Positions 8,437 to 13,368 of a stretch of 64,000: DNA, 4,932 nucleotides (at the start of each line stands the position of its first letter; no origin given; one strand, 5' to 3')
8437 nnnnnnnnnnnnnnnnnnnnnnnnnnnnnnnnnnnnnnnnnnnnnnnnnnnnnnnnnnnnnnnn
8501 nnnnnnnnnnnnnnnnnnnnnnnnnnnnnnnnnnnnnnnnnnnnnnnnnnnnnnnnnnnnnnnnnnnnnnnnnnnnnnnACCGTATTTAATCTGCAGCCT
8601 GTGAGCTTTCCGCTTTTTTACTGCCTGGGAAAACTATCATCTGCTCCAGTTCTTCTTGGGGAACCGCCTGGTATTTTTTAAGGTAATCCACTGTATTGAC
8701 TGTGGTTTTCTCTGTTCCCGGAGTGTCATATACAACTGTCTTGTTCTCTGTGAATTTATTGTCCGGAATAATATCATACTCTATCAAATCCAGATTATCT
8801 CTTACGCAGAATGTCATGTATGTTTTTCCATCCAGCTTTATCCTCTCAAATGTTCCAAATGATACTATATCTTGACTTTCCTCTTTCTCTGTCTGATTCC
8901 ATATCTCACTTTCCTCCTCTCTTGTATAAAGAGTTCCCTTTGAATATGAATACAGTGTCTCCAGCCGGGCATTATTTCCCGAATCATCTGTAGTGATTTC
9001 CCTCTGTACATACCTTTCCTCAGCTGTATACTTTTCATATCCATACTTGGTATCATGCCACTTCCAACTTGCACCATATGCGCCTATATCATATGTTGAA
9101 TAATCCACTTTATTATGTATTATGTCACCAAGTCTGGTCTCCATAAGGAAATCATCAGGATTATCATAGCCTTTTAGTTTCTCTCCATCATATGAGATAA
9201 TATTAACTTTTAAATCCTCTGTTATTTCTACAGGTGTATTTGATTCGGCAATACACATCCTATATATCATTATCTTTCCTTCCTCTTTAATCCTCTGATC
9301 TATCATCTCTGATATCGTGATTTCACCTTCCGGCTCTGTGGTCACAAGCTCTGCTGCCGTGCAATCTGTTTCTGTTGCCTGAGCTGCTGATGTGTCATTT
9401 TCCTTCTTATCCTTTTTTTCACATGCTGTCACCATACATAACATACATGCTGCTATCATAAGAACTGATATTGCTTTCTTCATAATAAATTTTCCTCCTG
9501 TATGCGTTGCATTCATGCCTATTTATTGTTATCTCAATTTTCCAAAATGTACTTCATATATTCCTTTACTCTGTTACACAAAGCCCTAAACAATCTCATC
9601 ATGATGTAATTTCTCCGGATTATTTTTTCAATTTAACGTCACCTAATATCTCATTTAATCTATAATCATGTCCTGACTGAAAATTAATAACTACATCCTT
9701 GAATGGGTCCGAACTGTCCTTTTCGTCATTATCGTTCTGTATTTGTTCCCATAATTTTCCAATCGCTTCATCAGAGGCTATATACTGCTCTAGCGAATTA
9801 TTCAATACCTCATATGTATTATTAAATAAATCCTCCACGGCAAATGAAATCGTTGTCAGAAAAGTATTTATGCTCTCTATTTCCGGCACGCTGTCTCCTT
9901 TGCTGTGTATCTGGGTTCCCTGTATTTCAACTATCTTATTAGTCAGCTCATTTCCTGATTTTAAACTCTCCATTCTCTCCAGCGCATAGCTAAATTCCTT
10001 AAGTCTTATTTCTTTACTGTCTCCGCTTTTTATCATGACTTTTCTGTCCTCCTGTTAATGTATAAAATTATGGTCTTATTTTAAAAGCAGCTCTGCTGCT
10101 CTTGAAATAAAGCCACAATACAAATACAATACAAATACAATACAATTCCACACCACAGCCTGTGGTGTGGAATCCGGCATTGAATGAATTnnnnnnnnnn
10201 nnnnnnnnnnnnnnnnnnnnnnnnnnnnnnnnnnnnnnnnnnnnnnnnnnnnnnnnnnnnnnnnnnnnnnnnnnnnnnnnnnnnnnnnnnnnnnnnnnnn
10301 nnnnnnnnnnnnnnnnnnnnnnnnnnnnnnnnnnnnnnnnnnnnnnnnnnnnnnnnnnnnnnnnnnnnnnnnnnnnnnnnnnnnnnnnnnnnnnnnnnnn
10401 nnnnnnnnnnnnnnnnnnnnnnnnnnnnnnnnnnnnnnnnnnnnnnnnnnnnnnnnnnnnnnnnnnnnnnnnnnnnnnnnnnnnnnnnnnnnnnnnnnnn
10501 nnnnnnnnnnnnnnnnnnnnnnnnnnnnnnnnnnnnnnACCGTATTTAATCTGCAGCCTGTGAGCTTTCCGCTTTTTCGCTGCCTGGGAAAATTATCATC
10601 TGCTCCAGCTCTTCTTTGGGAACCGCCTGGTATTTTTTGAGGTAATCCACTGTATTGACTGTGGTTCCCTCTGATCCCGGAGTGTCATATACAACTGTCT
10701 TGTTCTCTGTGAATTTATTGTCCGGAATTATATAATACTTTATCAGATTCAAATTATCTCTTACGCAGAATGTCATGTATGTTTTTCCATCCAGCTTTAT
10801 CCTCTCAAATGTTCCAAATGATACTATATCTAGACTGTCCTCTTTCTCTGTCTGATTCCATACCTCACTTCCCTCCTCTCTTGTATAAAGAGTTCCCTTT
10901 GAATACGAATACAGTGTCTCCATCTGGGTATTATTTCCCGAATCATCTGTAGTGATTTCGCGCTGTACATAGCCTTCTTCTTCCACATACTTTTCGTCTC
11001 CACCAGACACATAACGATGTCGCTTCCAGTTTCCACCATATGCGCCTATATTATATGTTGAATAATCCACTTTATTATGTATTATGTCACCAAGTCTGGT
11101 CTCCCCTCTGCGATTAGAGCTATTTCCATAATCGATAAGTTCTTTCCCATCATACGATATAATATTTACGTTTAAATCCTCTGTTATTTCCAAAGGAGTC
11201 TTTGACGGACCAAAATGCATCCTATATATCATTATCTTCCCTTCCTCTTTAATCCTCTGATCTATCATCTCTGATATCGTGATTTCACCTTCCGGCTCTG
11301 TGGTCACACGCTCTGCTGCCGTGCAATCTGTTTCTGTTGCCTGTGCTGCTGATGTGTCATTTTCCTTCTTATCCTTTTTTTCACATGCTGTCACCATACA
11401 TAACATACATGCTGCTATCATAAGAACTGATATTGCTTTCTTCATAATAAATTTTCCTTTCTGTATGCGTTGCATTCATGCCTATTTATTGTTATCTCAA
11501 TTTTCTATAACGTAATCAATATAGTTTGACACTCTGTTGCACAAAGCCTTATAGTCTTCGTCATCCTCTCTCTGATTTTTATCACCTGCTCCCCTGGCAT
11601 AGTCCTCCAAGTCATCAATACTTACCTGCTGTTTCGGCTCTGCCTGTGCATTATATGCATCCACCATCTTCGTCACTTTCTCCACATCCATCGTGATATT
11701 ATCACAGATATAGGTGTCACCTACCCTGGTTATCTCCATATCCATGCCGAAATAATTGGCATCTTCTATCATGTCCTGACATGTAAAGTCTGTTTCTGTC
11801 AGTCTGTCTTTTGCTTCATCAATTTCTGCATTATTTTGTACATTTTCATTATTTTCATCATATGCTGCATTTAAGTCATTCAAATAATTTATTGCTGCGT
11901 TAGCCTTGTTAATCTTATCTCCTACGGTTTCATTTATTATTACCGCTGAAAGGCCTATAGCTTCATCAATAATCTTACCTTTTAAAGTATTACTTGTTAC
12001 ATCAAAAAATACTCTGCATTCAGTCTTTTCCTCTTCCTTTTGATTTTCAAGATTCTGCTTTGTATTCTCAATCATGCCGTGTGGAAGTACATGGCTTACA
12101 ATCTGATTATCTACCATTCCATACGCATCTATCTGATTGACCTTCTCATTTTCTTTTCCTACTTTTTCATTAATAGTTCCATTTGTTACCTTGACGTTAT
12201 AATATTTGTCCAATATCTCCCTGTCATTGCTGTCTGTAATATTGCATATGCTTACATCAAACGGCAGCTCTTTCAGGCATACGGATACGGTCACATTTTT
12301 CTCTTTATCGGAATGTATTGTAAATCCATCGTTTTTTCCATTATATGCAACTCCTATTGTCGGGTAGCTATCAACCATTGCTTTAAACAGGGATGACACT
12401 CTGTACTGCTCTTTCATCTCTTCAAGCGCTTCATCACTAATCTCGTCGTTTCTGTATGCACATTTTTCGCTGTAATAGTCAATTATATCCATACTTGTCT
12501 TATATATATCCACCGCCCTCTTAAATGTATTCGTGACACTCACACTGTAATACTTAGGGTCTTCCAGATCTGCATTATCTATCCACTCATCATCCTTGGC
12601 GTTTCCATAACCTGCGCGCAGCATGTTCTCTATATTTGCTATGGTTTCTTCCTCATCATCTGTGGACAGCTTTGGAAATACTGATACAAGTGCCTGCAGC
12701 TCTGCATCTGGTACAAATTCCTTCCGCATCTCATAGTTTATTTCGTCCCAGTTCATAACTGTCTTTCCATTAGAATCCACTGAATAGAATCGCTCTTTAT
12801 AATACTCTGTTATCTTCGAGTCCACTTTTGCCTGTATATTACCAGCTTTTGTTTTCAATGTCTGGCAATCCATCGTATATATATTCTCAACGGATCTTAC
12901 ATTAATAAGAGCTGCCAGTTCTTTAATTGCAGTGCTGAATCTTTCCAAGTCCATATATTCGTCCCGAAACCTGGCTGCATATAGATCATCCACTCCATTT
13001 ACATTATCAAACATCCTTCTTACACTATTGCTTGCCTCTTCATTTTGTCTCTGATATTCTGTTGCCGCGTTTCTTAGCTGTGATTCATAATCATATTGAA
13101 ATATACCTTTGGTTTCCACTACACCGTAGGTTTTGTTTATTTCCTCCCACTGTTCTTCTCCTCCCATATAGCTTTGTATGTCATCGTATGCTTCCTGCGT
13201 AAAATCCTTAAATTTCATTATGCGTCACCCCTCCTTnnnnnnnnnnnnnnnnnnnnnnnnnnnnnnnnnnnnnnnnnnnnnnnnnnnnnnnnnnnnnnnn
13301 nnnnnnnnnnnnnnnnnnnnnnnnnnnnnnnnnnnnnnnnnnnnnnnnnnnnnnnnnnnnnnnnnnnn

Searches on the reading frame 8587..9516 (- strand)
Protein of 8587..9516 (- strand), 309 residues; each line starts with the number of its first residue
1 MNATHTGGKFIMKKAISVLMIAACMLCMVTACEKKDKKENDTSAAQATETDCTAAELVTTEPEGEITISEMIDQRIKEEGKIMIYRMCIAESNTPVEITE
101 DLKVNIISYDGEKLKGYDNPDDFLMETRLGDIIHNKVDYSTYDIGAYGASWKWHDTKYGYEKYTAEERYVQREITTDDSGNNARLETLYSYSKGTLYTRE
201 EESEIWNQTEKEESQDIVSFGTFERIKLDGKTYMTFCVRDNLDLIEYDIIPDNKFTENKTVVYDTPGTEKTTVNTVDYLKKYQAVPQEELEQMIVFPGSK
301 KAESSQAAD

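Call 30: search_protein_families(library=pfam, proteins=[window:8587-9516:-], max_evalue=1)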
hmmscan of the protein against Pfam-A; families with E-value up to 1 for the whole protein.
window:8587-9516:- (309 aa): 2 families
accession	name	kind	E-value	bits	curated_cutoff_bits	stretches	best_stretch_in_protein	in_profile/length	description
PF01741.23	MscL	-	0.054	14.3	27.4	1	8-52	72-114/123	Large-conductance mechanosensitive channel, MscL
PF21827.1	New_glue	-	0.15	12.2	31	1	12-61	1-44/94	New glue protein family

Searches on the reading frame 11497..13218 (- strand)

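Call 30: search_protein_families(library=pfam, proteins=[window:11497-13218:-], max_evalue=1)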
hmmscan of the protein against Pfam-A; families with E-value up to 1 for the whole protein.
window:11497-13218:- (573 aa): 1 family
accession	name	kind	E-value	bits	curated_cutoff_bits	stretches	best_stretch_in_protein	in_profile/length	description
PF03732.24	Retrotrans_gag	-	0.09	13.5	24.1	1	148-186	19-58/97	Retrotransposon gag protein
